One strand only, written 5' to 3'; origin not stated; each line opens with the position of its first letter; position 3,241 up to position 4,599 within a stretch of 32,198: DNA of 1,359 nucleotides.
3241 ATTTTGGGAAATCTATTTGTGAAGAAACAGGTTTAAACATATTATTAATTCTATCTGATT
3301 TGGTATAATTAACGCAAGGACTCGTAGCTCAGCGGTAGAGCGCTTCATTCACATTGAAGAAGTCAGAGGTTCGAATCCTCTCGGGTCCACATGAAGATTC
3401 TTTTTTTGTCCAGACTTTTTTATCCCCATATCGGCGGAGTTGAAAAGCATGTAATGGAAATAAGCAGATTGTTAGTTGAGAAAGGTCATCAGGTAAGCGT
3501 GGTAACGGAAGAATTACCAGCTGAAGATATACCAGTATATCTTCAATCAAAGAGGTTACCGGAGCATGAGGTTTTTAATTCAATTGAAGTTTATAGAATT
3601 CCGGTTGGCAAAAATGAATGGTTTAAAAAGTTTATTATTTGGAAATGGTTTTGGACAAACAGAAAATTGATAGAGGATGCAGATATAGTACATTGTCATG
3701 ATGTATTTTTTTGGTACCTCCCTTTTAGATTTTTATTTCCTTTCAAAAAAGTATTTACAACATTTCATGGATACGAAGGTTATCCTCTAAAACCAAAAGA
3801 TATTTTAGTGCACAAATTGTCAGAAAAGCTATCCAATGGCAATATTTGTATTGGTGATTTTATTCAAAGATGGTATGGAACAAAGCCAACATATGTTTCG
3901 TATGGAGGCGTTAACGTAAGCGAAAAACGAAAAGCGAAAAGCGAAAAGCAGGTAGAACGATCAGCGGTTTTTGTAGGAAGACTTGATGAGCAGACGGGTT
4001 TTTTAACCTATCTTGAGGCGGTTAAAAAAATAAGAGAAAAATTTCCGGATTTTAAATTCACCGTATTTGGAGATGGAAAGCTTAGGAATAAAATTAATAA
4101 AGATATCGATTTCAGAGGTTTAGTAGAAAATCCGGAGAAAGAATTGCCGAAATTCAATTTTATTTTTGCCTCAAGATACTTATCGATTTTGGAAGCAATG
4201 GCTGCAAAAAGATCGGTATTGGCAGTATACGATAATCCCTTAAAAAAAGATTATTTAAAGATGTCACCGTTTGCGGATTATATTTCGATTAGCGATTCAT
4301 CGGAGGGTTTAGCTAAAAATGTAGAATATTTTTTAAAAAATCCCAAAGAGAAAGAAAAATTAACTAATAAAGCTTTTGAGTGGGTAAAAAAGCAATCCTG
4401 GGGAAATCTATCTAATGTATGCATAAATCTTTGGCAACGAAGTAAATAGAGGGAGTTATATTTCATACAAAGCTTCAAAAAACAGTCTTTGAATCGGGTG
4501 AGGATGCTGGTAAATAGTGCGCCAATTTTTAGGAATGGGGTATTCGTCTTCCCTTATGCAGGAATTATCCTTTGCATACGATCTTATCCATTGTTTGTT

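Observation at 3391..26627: tRNA-bracketed ~23 kb glycan locus built from iterated GT2 -> GT-C cassettes, lacking canonical O-antigen/capsule parts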

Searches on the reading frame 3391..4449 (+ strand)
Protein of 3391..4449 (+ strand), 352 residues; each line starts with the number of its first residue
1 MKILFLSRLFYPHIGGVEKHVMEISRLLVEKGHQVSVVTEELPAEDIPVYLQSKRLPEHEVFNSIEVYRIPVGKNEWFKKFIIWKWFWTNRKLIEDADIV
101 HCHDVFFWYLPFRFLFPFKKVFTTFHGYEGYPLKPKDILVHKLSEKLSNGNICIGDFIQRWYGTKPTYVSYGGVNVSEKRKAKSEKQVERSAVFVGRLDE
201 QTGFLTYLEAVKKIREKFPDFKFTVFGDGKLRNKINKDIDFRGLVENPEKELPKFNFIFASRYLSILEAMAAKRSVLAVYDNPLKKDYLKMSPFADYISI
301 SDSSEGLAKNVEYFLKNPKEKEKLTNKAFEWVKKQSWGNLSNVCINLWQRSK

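Call 4: search_protein_families(library=pfam, proteins=[window:3391-4449:+], max_evalue=0.01)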
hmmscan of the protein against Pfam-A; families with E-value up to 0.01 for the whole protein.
window:3391-4449:+ (352 aa): 4 families
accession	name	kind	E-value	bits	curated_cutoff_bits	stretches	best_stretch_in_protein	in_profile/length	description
PF13439.12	Glyco_transf_4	-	5.6e-16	59.5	28.5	1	14-176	1-168/170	Glycosyltransferase Family 4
PF00534.26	Glycos_transf_1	-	5e-12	46.1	26.4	1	178-244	4-71/172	Glycosyl transferases group 1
PF13692.12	Glyco_trans_1_4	-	8.5e-10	39.5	27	1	191-279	3-106/142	Glycosyl transferases group 1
PF13579.12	Glyco_trans_4_4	-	3.2e-07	31.3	29.7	1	15-107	1-81/158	Glycosyl transferase 4-like domain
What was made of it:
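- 3391..4449 (+): GT4a, a cytoplasmic GT-B glycosyltransferase and core gene. Pfam Glyco_transf_4 and Glycos_transf_1 (call 4).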

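Call 77: search_protein_families(library=ncbifam, proteins=[window:3391-4449:+], max_evalue=0.001)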
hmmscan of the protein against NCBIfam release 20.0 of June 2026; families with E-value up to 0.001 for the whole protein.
window:3391-4449:+ (352 aa): 9 families
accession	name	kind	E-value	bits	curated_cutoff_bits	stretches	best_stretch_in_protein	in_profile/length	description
NF050056.1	ProtGlycPglH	equivalog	7.4e-07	28.6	600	1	181-238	171-229/354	GalNAc-alpha-(1->4)-GalNAc-alpha-(1->3)-diNAcBac-PP-undecaprenol alpha-1,4-N-acetyl-D-galactosaminyltransferase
NF047880.1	glyco_SdgA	exception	1.3e-05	24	800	1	173-334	299-473/488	serine-aspartate repeat adhesin O-glycosyltransferase SdgA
NF007640.0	PRK10307.1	subfamily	1.8e-05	23.8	276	0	1-40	1-40/411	WcaI family glycosyltransferase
NF049988.1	MGlcDAGSynMgs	equivalog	2.8e-05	23.7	400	0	165-241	188-265/398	alpha-monoglucosyldiacylglycerol synthase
TIGR04157.1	glyco_rSAM_CFB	subfamily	3.8e-05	22.8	400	1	179-236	217-274/406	TIGR04157 family glycosyltransferase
NF041010.1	glycosy_Agl16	equivalog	6.7e-05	21.9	575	1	1-69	1-63/352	glycosylation protein Agl16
TIGR04047.1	MSMEG_0565_glyc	hypoth_equivalog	0.00017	20.8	259.85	0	264-347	291-370/373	MSMEG_0565 family glycosyltransferase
NF038298.1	EPS_HpsO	equivalog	0.00032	19.6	575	0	192-241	204-251/388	hormogonium polysaccharide biosynthesis glycosyltransferase HpsO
TIGR02149.1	glgA_Coryne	subfamily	0.0004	19.6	302.4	0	178-216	190-231/391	glycogen synthase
